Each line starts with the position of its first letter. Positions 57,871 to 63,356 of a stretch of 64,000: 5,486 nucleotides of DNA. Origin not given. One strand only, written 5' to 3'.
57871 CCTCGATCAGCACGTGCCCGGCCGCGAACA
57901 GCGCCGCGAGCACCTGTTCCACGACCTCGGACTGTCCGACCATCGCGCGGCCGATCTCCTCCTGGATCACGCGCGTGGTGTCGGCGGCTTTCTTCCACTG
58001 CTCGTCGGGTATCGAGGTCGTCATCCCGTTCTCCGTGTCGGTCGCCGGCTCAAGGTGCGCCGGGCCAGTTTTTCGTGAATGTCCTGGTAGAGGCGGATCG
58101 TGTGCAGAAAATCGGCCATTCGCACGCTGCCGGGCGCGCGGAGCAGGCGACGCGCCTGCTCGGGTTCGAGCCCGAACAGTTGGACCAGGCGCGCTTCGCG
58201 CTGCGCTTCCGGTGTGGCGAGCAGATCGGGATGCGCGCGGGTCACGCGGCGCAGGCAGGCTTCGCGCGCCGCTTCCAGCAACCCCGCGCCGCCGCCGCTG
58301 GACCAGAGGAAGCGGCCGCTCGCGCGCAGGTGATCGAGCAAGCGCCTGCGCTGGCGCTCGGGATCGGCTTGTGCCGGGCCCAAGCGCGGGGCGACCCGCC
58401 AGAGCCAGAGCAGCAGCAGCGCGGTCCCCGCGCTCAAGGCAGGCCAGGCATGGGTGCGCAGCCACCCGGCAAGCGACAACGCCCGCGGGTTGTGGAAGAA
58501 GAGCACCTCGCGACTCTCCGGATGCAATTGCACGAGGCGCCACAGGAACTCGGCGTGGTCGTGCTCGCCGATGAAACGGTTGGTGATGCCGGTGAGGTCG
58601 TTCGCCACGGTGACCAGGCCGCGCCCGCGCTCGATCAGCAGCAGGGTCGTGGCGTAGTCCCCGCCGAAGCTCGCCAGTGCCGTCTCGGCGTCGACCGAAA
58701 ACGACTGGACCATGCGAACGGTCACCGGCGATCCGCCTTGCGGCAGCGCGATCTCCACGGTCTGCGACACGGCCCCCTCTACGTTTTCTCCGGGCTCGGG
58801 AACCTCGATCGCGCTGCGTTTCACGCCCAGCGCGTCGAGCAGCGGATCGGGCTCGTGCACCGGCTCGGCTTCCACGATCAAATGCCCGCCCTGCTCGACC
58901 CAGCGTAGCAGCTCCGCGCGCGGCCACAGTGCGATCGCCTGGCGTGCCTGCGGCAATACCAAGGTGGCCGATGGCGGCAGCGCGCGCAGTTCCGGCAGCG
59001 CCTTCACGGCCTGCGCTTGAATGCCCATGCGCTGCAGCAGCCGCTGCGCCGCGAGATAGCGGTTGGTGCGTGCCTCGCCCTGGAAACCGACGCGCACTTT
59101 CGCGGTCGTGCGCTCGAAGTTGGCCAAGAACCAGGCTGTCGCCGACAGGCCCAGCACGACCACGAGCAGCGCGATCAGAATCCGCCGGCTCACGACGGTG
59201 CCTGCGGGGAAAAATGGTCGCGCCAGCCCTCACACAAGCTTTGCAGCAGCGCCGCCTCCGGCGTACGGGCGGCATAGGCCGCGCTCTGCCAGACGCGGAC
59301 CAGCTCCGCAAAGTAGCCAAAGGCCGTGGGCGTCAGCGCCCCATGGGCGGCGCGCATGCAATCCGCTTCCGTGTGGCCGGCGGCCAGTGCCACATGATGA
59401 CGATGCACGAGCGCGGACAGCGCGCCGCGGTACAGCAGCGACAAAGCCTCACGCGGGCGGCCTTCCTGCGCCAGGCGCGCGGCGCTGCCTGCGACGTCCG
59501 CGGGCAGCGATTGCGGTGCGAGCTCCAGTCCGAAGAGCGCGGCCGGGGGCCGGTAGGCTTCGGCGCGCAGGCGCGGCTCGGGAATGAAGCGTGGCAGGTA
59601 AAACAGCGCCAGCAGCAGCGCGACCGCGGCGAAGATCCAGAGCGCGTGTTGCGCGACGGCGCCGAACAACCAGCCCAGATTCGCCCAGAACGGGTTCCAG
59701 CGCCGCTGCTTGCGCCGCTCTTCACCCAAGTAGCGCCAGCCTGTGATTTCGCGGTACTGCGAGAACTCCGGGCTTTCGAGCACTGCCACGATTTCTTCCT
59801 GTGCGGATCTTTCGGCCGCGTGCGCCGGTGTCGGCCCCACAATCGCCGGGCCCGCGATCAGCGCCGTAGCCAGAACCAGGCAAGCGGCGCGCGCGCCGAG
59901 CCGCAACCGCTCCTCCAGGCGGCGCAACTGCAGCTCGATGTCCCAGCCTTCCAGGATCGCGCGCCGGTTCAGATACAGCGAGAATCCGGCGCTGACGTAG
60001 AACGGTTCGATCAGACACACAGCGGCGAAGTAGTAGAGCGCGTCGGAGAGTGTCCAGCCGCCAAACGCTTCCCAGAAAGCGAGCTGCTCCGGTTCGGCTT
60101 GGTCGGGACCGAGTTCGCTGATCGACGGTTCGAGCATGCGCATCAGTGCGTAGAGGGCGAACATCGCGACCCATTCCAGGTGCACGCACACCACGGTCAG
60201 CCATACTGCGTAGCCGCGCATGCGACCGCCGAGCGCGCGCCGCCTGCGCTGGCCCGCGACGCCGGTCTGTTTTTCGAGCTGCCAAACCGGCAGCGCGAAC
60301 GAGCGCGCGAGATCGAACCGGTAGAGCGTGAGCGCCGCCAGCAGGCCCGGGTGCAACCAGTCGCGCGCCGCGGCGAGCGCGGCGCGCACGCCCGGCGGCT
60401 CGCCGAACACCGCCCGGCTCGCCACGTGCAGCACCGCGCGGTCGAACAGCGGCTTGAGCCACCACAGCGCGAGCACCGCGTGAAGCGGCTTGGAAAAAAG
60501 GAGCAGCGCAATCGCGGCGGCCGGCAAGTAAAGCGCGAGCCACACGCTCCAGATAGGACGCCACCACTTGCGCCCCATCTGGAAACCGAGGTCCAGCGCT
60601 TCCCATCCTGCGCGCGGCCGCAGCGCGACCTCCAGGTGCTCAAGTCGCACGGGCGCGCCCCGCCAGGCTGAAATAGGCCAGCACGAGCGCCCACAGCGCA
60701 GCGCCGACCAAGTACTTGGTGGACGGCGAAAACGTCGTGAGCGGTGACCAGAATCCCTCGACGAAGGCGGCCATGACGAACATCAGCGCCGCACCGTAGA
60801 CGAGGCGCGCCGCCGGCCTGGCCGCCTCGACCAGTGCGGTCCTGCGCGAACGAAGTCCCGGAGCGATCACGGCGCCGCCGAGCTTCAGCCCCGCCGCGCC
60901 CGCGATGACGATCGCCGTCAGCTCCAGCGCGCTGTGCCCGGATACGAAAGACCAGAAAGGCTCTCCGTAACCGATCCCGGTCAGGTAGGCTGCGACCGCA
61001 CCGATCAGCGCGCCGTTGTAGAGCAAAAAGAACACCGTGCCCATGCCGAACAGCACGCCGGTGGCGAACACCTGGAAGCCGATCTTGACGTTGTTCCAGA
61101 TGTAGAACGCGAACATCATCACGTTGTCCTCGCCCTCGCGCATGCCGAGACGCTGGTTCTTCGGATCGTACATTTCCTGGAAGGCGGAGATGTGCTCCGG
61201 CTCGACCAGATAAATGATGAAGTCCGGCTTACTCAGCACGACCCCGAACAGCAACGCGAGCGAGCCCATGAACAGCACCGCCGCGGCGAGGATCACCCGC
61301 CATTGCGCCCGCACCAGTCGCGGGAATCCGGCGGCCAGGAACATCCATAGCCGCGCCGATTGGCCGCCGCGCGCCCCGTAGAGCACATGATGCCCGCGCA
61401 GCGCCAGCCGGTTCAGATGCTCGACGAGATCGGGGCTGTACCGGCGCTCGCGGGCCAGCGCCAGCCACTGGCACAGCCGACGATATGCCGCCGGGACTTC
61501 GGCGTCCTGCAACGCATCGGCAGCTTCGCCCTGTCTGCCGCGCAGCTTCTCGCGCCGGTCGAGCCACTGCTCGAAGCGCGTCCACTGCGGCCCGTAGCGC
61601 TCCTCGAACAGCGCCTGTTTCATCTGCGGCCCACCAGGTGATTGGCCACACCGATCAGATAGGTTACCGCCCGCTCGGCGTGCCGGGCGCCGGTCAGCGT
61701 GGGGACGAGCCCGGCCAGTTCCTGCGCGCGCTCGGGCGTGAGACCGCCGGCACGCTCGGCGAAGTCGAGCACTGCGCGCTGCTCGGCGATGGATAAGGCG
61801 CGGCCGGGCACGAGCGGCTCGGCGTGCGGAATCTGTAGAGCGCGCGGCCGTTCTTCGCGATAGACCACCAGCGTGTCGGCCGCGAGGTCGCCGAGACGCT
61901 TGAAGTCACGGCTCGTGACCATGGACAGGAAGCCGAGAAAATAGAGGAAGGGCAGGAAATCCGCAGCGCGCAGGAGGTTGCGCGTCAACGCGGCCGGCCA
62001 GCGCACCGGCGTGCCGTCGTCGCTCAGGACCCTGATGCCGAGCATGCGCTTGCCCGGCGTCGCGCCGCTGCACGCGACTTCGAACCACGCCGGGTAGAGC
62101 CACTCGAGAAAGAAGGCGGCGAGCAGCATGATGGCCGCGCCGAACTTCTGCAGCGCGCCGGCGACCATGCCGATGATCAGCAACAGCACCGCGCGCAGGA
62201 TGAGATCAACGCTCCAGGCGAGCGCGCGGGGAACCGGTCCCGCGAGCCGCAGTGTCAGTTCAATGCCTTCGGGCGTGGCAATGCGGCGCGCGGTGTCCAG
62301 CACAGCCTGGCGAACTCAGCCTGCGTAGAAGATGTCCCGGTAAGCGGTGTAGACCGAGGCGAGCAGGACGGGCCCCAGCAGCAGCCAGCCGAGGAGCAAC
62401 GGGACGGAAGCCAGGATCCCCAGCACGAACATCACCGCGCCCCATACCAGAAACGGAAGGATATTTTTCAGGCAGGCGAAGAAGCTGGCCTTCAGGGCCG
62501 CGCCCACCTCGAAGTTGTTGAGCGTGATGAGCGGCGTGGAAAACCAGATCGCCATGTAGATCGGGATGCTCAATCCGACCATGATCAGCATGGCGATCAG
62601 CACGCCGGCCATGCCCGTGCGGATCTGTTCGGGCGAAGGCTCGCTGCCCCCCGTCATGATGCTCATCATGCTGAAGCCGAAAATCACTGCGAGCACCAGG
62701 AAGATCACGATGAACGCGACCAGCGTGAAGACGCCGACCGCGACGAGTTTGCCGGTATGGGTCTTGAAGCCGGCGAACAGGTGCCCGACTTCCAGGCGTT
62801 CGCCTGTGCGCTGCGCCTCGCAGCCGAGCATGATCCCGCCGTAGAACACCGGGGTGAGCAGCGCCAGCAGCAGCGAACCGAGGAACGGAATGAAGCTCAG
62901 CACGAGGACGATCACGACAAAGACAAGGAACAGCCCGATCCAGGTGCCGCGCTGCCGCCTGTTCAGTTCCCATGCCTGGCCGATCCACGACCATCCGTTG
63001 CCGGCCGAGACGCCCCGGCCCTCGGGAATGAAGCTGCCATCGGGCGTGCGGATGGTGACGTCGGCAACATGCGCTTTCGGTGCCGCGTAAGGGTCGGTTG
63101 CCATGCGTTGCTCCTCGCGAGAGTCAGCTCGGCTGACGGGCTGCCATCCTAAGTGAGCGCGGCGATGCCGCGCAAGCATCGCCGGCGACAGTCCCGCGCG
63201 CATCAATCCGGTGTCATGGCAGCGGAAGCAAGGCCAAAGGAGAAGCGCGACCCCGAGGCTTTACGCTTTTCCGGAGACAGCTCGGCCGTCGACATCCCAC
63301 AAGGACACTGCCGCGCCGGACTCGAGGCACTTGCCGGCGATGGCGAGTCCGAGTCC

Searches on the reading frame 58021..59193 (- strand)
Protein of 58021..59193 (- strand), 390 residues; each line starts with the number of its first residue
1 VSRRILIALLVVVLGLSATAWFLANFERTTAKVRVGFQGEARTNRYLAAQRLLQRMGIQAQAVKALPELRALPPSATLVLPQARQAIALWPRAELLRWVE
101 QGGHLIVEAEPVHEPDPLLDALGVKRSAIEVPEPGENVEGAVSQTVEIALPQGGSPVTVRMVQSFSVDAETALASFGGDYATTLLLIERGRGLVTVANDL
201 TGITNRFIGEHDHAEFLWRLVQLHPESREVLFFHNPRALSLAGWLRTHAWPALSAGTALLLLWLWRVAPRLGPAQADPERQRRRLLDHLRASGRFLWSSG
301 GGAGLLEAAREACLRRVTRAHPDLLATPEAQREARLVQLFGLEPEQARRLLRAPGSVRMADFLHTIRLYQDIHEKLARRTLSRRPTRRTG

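Call 75: search_protein_families(library=pfam, proteins=[window:58021-59193:-], max_evalue=0.001)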
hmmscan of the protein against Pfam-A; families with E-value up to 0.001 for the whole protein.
window:58021-59193:- (390 aa): 1 family
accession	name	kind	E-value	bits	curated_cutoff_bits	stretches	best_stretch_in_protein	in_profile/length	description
PF14258.12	DUF4350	-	1.3e-18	68.3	30.4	1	46-221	9-181/181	Domain of unknown function (DUF4350)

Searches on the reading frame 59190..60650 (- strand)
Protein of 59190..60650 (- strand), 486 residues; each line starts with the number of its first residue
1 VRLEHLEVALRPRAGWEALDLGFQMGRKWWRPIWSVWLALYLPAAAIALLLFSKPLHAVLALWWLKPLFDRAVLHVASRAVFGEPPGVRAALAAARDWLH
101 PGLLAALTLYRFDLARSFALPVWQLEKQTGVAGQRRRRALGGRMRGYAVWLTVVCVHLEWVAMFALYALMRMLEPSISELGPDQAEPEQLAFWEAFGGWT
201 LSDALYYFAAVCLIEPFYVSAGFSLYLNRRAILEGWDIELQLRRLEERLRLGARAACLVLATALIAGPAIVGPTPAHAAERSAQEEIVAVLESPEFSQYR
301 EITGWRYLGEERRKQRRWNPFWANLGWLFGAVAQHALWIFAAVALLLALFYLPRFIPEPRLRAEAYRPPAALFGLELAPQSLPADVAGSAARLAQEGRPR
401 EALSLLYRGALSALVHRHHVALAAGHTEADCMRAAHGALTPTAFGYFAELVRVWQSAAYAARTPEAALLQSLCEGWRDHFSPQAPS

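Call 75: search_protein_families(library=pfam, proteins=[window:59190-60650:-], max_evalue=0.001)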
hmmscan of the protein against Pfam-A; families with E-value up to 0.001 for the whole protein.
window:59190-60650:- (486 aa): 1 family
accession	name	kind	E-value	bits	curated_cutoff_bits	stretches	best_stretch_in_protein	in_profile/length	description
PF13559.11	DUF4129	-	3.4e-05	24.2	24.8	1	406-477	1-69/69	Domain of unknown function (DUF4129)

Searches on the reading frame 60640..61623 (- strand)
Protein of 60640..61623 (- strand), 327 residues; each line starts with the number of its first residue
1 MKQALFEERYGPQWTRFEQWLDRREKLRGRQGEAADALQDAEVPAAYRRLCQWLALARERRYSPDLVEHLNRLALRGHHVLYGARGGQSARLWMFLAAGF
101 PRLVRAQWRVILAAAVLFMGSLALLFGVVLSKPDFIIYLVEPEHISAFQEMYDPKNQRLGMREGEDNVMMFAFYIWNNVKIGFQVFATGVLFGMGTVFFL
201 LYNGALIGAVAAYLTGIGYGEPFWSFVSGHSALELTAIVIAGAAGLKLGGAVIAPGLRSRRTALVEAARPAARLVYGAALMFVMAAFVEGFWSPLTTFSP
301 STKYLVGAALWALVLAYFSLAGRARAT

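Call 75: search_protein_families(library=pfam, proteins=[window:60640-61623:-], max_evalue=0.001)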
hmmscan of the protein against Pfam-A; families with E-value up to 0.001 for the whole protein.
window:60640-61623:- (327 aa): 1 family
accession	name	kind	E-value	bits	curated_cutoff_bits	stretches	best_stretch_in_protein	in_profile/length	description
PF01944.22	SpoIIM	-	9e-35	120.5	26.9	1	116-294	3-163/163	Stage II sporulation protein M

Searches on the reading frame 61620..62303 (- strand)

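Call 75: search_protein_families(library=pfam, proteins=[window:61620-62303:-], max_evalue=0.001)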
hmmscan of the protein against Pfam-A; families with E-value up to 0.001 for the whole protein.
window:61620-62303:- (227 aa): 1 family
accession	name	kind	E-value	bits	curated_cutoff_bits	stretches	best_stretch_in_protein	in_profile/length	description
PF06271.18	RDD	-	6.5e-19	69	24.1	1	21-142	2-136/137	RDD family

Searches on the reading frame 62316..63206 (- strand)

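Call 75: search_protein_families(library=pfam, proteins=[window:62316-63206:-], max_evalue=0.001)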
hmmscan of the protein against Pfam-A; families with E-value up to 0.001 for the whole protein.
window:62316-63206:- (296 aa): 1 family
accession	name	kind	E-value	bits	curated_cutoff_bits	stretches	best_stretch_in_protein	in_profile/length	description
PF25231.1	DUF7847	-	6.9e-06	26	28.7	1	100-280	34-210/252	Domain of unknown function (DUF7847)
